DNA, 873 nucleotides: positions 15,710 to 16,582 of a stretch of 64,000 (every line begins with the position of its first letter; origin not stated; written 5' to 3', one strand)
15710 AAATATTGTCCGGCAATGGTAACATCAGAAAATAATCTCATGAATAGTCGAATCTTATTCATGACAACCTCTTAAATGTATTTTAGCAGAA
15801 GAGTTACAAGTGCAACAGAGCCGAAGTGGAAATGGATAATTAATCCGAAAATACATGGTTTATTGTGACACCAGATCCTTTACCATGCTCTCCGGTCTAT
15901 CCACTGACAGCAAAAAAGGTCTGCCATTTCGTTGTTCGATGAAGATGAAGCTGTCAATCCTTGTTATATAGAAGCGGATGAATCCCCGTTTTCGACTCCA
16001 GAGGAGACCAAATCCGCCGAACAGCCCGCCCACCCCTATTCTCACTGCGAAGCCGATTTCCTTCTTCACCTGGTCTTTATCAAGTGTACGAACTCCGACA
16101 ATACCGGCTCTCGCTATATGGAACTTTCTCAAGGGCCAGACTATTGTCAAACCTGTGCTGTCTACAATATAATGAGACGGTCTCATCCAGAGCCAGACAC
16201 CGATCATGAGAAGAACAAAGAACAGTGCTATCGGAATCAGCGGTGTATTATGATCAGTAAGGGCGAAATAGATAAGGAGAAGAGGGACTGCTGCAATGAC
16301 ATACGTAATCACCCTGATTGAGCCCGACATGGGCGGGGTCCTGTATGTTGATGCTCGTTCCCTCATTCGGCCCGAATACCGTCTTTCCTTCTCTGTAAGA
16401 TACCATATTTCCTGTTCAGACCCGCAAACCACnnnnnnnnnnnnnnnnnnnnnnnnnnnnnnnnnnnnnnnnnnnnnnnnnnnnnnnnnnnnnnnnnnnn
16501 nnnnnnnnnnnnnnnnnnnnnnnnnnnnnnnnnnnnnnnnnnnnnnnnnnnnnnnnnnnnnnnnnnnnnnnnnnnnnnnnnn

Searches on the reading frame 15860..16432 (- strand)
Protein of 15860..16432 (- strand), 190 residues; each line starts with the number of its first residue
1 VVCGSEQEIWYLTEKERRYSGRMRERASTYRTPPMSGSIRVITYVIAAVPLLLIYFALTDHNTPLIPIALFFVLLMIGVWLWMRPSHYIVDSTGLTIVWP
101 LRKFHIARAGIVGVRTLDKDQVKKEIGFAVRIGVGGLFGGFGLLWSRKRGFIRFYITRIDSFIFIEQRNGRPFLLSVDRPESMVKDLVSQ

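Call 3: search_protein_families(library=pfam, proteins=[window:15860-16432:-], max_evalue=0.1)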
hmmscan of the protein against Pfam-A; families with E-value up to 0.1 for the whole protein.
window:15860-16432:- (190 aa): 3 families
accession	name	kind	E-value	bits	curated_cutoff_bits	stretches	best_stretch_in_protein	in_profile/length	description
PF10882.14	bPH_5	-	7.9e-07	29.5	22.5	1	87-188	2-97/100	Bacterial PH domain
PF12650.12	DUF3784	-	0.0075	16.9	28.1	1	19-81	26-88/94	Domain of unknown function (DUF3784)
PF20237.3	DUF6594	-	0.015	15.6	30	1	23-86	158-222/238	Family of unknown function (DUF6594)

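Call 4: search_protein_families(library=padloc, proteins=[window:15860-16432:-], max_evalue=0.1)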
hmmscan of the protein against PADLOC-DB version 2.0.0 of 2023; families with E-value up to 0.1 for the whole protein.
window:15860-16432:- (190 aa): 0 families

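Call 23: search_protein_families(library=ncbifam, proteins=[window:15860-16432:-], max_evalue=0.1)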
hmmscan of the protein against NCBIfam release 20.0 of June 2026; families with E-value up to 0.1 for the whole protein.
window:15860-16432:- (190 aa): 0 families
